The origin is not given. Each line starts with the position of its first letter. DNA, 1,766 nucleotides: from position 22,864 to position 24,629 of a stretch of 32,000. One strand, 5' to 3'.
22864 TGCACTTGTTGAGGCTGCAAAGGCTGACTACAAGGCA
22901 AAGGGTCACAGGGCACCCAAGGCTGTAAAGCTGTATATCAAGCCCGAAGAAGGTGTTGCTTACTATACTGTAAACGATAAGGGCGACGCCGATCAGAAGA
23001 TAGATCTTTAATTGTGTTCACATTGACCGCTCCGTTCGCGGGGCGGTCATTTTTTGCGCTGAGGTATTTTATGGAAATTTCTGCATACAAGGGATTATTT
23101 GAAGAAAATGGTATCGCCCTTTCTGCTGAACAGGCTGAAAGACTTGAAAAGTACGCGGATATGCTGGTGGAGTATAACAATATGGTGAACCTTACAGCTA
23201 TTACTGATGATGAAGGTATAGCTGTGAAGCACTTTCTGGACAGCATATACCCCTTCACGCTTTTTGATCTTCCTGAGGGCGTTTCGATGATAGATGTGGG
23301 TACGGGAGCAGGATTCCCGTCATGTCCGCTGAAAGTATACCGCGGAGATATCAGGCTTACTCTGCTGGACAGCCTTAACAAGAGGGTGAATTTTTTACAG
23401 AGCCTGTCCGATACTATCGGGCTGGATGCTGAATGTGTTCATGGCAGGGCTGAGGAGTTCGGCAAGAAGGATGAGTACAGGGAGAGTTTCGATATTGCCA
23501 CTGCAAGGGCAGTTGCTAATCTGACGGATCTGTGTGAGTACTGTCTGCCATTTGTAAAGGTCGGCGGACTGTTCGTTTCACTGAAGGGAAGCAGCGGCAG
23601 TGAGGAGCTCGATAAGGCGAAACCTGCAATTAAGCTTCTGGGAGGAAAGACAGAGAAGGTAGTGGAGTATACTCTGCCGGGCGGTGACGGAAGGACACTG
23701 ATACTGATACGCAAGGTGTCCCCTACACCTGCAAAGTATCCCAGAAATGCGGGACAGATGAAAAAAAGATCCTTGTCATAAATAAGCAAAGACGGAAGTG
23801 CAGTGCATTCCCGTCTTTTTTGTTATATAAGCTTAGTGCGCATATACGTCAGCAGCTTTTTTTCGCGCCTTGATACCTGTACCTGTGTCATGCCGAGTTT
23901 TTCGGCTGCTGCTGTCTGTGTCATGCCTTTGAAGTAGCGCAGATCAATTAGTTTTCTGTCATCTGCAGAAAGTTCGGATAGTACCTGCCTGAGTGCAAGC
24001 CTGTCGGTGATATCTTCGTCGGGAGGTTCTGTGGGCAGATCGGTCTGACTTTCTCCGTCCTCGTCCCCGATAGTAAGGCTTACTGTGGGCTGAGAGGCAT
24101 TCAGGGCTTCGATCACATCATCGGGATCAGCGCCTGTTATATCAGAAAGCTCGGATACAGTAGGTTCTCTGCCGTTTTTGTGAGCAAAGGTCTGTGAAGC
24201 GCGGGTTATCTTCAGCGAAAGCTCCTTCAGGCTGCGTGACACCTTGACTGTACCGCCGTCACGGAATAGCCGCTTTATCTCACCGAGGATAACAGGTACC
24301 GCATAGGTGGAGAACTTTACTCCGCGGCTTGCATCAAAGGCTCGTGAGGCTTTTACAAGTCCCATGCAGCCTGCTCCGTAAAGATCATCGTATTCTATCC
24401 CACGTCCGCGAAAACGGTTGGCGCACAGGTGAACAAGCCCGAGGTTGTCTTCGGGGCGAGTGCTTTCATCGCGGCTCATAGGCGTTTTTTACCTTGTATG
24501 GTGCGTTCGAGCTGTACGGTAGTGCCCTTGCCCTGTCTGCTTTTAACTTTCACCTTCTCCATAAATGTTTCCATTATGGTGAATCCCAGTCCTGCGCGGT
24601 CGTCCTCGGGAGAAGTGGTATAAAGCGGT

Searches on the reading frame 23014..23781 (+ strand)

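Call 52: search_protein_families(library=pfam, proteins=[window:23014-23781:+], max_evalue=0.0001)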
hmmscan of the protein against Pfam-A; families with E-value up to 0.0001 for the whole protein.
window:23014-23781:+ (255 aa): 1 family
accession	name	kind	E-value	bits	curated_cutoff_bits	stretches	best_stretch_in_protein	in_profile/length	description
PF02527.21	GidB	-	6.1e-46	156.5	27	1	41-218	2-175/184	rRNA small subunit methyltransferase G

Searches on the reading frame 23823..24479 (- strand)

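Call 52: search_protein_families(library=pfam, proteins=[window:23823-24479:-], max_evalue=0.0001)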
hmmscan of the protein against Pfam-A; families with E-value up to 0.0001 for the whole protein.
window:23823-24479:- (218 aa): 5 families
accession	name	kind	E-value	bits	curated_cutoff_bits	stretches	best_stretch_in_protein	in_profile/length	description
PF04542.20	Sigma70_r2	-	9.1e-14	51.5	24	1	11-74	4-67/71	Sigma-70 region 2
PF04545.22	Sigma70_r4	-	2.2e-09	37.1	24.1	1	166-213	1-48/50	Sigma-70, region 4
PF04539.22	Sigma70_r3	-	4.3e-09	36.8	25.3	1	86-144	1-62/78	Sigma-70 region 3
PF08281.18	Sigma70_r4_2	-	3.5e-07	30.2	25.7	1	161-202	2-43/54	Sigma-70, region 4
PF07638.17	Sigma70_ECF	-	7.9e-05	23.1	21.1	0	161-215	128-177/185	ECF sigma factor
